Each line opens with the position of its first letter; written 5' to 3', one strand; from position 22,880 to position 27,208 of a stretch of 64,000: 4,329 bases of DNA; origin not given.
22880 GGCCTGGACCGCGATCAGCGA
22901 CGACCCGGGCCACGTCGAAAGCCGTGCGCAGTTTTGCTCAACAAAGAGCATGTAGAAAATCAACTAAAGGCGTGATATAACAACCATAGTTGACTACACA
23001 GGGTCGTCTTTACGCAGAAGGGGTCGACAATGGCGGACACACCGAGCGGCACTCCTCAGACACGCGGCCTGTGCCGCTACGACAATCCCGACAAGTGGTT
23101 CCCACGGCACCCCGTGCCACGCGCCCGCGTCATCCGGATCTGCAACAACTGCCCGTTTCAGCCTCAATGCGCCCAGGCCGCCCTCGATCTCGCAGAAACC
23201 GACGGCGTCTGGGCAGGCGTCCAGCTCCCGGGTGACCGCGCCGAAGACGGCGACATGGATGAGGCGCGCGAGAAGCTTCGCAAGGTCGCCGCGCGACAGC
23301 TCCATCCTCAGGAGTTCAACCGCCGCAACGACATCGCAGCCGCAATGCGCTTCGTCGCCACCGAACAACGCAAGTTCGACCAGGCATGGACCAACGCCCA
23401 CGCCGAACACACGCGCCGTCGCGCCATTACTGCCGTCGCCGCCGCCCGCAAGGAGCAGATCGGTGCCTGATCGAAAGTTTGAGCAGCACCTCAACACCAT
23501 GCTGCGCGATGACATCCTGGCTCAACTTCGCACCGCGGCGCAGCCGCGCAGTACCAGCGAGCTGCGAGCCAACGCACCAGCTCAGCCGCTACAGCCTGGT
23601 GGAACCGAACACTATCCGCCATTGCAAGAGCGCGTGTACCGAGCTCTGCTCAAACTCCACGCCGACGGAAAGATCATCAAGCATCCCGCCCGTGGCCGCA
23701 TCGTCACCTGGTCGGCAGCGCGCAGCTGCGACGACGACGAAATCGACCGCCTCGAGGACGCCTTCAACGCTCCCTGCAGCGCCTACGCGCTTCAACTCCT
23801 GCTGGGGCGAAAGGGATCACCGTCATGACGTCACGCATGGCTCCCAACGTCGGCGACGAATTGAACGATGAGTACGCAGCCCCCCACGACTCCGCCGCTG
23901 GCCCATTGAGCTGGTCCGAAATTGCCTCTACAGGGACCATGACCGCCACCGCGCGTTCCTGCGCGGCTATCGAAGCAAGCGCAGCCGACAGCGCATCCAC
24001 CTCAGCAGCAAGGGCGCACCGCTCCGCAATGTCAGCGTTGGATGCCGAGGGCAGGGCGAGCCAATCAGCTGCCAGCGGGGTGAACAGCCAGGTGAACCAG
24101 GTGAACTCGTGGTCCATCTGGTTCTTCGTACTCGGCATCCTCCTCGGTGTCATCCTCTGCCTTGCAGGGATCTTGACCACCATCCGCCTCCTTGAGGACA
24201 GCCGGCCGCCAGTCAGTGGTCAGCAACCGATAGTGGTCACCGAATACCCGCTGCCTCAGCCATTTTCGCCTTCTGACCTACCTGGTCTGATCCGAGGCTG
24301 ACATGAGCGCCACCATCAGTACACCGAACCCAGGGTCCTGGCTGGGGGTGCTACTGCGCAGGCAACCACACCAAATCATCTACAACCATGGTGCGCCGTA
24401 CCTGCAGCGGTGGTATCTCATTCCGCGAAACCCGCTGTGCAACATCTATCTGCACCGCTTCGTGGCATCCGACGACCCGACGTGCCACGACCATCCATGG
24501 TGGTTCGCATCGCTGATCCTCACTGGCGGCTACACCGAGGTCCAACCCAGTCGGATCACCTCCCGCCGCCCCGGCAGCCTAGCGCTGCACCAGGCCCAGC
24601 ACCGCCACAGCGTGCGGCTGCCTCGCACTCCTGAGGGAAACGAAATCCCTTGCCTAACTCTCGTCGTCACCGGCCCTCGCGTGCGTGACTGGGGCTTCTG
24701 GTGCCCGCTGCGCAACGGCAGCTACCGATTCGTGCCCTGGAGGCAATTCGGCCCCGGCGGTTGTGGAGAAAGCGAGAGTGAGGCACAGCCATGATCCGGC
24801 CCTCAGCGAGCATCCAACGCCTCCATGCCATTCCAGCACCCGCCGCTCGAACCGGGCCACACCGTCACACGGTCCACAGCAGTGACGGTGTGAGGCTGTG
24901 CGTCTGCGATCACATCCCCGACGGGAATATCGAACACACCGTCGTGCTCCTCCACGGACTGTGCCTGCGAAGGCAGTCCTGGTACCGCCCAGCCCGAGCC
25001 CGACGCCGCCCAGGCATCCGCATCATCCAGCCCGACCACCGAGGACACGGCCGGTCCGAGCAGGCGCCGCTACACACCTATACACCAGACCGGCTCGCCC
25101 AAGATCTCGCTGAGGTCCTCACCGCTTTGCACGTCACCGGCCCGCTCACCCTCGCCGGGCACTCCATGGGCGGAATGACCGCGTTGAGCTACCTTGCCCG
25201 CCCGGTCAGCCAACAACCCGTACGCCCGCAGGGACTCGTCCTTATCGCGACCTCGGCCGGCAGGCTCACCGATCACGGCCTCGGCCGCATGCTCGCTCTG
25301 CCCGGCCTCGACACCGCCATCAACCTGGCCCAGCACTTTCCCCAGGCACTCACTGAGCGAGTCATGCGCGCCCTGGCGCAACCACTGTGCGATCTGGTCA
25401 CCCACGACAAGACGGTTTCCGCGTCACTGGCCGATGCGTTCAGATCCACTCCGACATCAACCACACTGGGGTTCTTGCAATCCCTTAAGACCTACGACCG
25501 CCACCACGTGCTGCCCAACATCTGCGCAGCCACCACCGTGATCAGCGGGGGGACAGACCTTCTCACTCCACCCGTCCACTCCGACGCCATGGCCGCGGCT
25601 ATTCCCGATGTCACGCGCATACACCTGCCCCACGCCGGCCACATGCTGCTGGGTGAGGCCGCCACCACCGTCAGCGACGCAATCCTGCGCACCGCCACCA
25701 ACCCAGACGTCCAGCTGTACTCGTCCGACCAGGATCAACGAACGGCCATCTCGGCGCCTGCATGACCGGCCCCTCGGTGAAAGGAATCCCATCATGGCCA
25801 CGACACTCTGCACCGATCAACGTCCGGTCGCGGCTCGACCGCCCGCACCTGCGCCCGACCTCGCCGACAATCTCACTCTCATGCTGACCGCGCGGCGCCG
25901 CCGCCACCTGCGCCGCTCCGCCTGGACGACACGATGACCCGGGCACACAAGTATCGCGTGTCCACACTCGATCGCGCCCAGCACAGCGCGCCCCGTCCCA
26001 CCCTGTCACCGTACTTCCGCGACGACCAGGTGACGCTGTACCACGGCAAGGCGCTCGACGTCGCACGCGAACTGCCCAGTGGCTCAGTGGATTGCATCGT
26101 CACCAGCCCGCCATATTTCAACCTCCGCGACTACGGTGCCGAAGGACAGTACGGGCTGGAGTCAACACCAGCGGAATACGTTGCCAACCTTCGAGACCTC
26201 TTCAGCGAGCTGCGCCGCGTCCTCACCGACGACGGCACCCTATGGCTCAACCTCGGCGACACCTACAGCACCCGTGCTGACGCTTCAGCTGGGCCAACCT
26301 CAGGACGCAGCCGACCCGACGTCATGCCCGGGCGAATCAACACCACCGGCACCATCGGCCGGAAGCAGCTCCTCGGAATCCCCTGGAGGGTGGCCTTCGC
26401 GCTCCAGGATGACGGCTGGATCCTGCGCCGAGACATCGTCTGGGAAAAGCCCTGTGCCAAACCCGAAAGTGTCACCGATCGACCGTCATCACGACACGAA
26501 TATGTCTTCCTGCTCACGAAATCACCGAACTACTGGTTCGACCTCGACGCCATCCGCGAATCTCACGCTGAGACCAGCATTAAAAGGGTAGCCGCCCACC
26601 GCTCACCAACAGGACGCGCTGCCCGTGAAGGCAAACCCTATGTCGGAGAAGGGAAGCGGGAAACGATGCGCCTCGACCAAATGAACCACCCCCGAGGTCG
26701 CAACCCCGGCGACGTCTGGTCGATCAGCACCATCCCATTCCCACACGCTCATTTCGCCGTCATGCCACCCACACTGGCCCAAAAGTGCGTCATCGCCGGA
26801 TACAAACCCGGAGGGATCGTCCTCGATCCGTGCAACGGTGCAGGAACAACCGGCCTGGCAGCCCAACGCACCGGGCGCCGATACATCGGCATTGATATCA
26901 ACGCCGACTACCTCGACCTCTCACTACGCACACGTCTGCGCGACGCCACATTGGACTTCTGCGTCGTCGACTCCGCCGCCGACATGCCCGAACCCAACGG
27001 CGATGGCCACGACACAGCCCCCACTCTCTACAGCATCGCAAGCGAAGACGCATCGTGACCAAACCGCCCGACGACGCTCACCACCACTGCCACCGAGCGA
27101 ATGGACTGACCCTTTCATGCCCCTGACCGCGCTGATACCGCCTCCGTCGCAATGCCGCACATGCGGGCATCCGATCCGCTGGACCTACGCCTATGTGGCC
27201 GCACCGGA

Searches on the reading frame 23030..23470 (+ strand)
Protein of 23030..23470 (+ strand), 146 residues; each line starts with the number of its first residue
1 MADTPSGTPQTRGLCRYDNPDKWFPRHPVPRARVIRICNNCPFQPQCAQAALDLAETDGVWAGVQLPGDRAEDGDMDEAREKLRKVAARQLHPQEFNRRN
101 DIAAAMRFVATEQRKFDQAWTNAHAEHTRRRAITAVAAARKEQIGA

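Call 23: search_protein_families(library=pfam, proteins=[window:23030-23470:+], max_evalue=0.01)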
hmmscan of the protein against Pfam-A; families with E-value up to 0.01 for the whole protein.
window:23030-23470:+ (146 aa): 1 family
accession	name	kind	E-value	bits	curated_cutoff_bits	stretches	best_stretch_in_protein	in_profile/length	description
PF02467.21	Whib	-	5.3e-12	46.5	23.6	1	10-65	2-58/65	Transcription factor WhiB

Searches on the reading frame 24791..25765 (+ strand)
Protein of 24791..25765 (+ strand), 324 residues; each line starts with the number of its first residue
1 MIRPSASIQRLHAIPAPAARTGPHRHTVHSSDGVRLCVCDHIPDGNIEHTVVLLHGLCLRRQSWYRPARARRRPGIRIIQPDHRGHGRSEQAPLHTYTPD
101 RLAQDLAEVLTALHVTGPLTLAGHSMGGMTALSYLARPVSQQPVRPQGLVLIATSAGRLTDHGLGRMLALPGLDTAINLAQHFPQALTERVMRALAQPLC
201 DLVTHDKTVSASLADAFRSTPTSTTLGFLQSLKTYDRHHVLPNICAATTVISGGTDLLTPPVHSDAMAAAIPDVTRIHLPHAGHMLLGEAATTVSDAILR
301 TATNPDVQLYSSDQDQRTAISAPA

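Call 23: search_protein_families(library=pfam, proteins=[window:24791-25765:+], max_evalue=0.01)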
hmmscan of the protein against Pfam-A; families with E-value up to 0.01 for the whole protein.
window:24791-25765:+ (324 aa): 5 families
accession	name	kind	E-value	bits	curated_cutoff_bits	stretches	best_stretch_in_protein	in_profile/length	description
PF00561.26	Abhydrolase_1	-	3.3e-27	96.2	25.8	1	50-289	2-243/245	alpha/beta hydrolase fold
PF12146.15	Hydrolase_4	-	2.8e-23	82.9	27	1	48-289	4-237/239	Serine aminopeptidase, S33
PF12697.13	Abhydrolase_6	-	6.5e-19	69.9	26.3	1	51-294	1-214/217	Alpha/beta hydrolase family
PF00975.26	Thioesterase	-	8e-10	39.7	26.4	1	86-211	38-157/226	Thioesterase domain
PF06821.19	Ser_hydrolase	-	0.0033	17.8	22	0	90-155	30-91/172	Serine hydrolase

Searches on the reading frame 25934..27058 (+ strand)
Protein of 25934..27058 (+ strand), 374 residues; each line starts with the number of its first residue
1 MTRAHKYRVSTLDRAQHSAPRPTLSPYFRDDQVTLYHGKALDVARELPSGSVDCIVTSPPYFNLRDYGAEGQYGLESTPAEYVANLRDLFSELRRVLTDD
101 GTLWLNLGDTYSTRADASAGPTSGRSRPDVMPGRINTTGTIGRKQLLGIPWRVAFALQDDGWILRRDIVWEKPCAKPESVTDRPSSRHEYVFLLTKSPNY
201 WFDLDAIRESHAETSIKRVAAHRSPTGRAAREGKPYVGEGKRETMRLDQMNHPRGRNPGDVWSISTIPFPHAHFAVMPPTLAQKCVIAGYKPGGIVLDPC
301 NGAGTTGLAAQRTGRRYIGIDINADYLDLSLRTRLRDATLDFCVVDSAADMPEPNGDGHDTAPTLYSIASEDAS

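Call 23: search_protein_families(library=pfam, proteins=[window:25934-27058:+], max_evalue=0.01)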
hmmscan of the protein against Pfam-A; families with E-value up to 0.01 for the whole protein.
window:25934-27058:+ (374 aa): 5 families
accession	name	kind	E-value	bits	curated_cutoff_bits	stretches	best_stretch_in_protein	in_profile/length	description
PF01555.25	N6_N4_Mtase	-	5.8e-47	160.9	26.7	1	52-330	1-219/221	DNA methylase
PF08241.18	Methyltransf_11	-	0.00018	22.5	21.2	0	81-104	71-94/95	Methyltransferase domain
PF13649.12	Methyltransf_25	-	0.00056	21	27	0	296-355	1-62/97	Methyltransferase domain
PF09445.16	Methyltransf_15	-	0.0013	18.8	22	0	27-80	45-99/165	RNA cap guanine-N2 methyltransferase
PF01170.24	UPF0020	-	0.0037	17.4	22.3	0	30-61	102-131/197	RMKL-like, methyltransferase domain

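Call 84: search_protein_families(library=padloc, proteins=[window:25934-27058:+], max_evalue=0.001)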
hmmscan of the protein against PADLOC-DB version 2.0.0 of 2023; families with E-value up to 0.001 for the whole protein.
window:25934-27058:+ (374 aa): 57 families (the best 25 are shown)
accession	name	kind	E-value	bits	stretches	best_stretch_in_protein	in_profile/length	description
PDLC03387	MTase_II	-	9.8e-97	321.6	1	33-336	12-276/289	Type II methyltransferase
PDLC03252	MTase_II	-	9.3e-68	227.2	2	32-213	90-270/365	Type II methyltransferase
PDLC03336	MTase_II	-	9.3e-61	204.1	2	32-229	28-214/421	Type II methyltransferase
PDLC03316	MTase_II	-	3.3e-35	119.8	2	49-115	52-118/390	Type II methyltransferase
PDLC03309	MTase_II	-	8.1e-32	108.5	3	71-211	121-267/353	Type II methyltransferase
PDLC03371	MTase_II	-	6.8e-28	95.9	2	153-335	103-252/260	Type II methyltransferase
PDLC03320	MTase_II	-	2.8e-27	93.6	2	164-336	122-275/289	Type II methyltransferase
PDLC03303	MTase_II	-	1.2e-26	91.4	2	37-116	8-87/668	Type II methyltransferase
PDLC03299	MTase_II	-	2.2e-26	91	2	251-335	170-257/296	Type II methyltransferase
PDLC03353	MTase_II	-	5.1e-26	89.8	2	243-331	159-247/260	Type II methyltransferase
PDLC03230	MTase_II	-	5.6e-20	69.9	2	159-331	127-279/360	Type II methyltransferase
PDLC03216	MTase_II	-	6.4e-20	69.5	1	272-335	193-255/364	Type II methyltransferase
PDLC03738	oMTase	-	8e-20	68.9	1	273-330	204-261/376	orphan methyltransferase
PDLC03265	MTase_II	-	1.8e-19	68.4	2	35-114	27-105/333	Type II methyltransferase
PDLC03259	MTase_II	-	2.4e-16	57.6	2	46-115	16-85/423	Type II methyltransferase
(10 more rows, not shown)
